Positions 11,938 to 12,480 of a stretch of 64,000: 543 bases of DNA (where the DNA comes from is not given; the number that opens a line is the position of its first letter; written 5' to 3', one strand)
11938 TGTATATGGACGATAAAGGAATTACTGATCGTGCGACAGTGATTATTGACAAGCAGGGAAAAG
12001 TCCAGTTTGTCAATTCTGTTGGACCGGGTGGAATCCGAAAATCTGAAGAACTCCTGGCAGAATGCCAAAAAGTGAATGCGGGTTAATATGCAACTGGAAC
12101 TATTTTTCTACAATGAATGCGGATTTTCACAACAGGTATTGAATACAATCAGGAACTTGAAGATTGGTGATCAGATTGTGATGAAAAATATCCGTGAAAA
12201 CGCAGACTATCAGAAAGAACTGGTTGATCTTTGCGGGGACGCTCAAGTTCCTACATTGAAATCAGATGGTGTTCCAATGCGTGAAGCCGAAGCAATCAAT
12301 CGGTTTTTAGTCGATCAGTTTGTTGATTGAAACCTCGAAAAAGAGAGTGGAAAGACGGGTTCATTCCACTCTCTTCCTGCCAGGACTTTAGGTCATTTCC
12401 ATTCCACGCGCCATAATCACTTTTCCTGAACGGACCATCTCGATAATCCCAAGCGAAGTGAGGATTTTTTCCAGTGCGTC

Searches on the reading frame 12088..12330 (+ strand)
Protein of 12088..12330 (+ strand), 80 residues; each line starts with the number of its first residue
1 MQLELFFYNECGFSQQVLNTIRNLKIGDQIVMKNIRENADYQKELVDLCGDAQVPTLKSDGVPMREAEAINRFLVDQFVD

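Call 6: search_protein_families(library=pfam, proteins=[window:12088-12330:+])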
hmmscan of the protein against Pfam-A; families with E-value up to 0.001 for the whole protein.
window:12088-12330:+ (80 aa): 3 families
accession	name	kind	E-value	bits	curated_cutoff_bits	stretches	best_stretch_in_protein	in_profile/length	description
PF13409.12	GST_N_2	-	7.8e-05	23.7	25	1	11-76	2-69/70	Glutathione S-transferase, N-terminal domain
PF00462.30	Glutaredoxin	-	0.00011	22.7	22.9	1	4-61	2-57/60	Glutaredoxin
PF02798.26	GST_N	-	0.00013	22.6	20.9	1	3-75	3-75/76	Glutathione S-transferase, N-terminal domain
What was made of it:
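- On Glutaredoxin / GST N-terminal thioredoxin fold (partner gene 12088-12330): Glutaredoxin scores 22.7 against 22.9 (just fails) (call 6).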

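Call 23: search_solved_structures(query=window:12088-12330:+, max_evalue=1, show_alignments=2)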
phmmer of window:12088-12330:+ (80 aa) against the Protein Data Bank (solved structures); distinct sequences matched with E-value up to 1: 12.
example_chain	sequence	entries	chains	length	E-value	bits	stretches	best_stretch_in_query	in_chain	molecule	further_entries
5lol_A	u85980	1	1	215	0.075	16.5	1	9-77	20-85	Glutathione S-transferase DHAR2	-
8e8p_A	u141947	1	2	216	0.1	16.1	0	6-75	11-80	Maleylacetoacetate isomerase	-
1fw1_A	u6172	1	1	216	0.12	15.9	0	7-75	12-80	GLUTATHIONE TRANSFERASE ZETA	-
3vk9_A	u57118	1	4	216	0.18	15.4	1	3-78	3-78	Glutathione S-transferase delta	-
2qhp_A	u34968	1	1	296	0.22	15.1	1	7-67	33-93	Fructokinase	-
3wyw_A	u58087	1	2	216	0.24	14.9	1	15-78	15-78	Glutathione S-transferase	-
8z3b_A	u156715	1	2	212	0.37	14.3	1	15-78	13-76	Glutathione S-transferase delta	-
2jac_A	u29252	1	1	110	0.57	13.8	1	9-61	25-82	GLUTAREDOXIN-1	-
7tbs_A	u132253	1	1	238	0.57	13.7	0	4-75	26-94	Glutaredoxin 2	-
7ebt_A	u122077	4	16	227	0.61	13.7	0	15-78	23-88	Glutathione transferase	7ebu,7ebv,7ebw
5w1j_A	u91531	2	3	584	0.84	13.2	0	6-57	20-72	Thioredoxin glutathione reductase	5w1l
5w1l_A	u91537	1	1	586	0.85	13.2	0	6-57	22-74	Thioredoxin glutathione reductase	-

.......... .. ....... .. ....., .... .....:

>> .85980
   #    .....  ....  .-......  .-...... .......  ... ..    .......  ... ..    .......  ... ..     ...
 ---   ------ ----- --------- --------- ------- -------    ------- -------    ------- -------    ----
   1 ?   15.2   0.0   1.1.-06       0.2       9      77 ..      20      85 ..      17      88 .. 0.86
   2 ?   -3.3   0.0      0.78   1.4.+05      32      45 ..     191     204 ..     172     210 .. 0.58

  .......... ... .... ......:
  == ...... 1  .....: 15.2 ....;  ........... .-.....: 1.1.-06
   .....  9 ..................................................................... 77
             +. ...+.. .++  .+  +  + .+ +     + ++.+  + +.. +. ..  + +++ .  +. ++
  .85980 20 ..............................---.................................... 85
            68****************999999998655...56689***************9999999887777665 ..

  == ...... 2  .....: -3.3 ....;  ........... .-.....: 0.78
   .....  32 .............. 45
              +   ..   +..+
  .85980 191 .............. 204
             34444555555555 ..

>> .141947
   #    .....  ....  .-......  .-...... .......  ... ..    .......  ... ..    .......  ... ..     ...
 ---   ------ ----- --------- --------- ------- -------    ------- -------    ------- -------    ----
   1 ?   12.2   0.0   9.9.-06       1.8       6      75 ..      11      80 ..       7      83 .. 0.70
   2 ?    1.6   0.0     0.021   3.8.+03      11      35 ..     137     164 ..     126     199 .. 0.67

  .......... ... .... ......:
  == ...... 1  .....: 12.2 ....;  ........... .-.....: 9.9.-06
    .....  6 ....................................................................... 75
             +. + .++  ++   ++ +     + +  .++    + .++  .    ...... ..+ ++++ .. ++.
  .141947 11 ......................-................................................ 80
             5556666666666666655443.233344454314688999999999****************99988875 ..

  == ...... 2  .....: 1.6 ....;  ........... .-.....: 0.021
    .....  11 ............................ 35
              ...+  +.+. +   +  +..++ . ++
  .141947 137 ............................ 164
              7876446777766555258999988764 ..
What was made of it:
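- On Glutaredoxin / GST N-terminal thioredoxin fold (partner gene 12088-12330): PDB hits are weak only (DHAR2 E 0.075, call 23).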

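Call 42: search_protein_families(library=ncbifam, max_evalue=0.01, proteins=[window:12088-12330:+])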
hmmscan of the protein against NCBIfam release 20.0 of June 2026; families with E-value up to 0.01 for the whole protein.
window:12088-12330:+ (80 aa): 1 family
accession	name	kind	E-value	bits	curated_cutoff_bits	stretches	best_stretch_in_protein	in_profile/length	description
NF007702.0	PRK10387.1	equivalog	0.00081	19.2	133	1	4-76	2-71/215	glutaredoxin 2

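Call 65: find_homologous_proteins(query=window:12088-12327:+)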
Query window:12088-12327:+ (80 aa): 19 proteins with E <= 0.001 among 19 candidates.
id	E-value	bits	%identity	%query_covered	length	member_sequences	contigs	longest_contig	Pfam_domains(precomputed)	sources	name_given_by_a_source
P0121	6.6e-46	171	100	100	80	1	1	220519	-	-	-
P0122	3.7e-38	146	83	100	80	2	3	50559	-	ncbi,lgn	-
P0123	6.7e-35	136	79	100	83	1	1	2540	PF00462.31,PF13417.13,PF02798.27,PF13409.13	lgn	-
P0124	1.7e-33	131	77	98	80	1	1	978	PF00462.31,PF13417.13,PF02798.27,PF13409.13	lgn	-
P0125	3.0e-33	131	76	100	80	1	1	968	PF00462.31,PF13417.13,PF02798.27,PF13409.13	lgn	-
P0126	1.1e-32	129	73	100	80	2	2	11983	PF00462.31,PF13417.13,PF13409.13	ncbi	-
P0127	1.8e-31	125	73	100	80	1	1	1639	PF00462.31,PF13417.13,PF13409.13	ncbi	-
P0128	2.5e-31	124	73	100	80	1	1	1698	PF00462.31,PF13417.13,PF13409.13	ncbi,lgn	-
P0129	4.4e-31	124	71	100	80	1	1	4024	PF00462.31,PF13417.13,PF13409.13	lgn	-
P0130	5.0e-31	123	73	100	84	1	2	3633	PF00462.31,PF13417.13,PF13409.13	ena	-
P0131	6.2e-31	123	71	100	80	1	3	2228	PF00462.31,PF13409.13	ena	-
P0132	8.6e-31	123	71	100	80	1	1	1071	PF00462.31,PF13409.13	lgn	-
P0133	9.3e-31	123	71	100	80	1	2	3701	PF00462.31,PF13409.13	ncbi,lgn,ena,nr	ncbi:MAG: glutathione S-transferase N-terminal domain-containing protein [Deltaproteobacteria bacter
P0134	1.7e-30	122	71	100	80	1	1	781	PF00462.31,PF13417.13,PF02798.27,PF13409.13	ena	-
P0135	1.9e-30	122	72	99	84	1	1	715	PF13409.13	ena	-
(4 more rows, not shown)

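Call 72: search_protein_representatives(alignment_id=A3)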
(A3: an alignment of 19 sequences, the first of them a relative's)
Query: 19 sequences, 80 profile positions. Proteins with E-value up to 0.001 (for the whole library): 421; up to 1e-10: 33; up to 1e-30: 1. The best 150 are listed.
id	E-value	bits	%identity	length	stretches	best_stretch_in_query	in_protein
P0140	1.5e-32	127.7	-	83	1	2-80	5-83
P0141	2.4e-27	111.0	-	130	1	3-66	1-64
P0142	9.9e-24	99.4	-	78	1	1-61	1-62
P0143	8.0e-19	83.7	-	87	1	5-78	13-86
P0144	1.1e-18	83.2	-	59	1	22-79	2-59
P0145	1.4e-17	79.7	-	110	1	1-48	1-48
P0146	3.5e-17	78.4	-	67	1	1-52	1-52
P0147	3.9e-17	78.3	-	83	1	2-74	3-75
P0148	2.2e-15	72.7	-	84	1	3-77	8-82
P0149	3.7e-15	71.9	-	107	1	2-73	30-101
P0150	4.8e-15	71.6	-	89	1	3-78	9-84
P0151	3.4e-14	68.8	-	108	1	1-74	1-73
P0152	5.6e-14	68.1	-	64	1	17-77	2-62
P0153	7.5e-14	67.7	-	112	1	2-78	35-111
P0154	2.1e-13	66.3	-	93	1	3-79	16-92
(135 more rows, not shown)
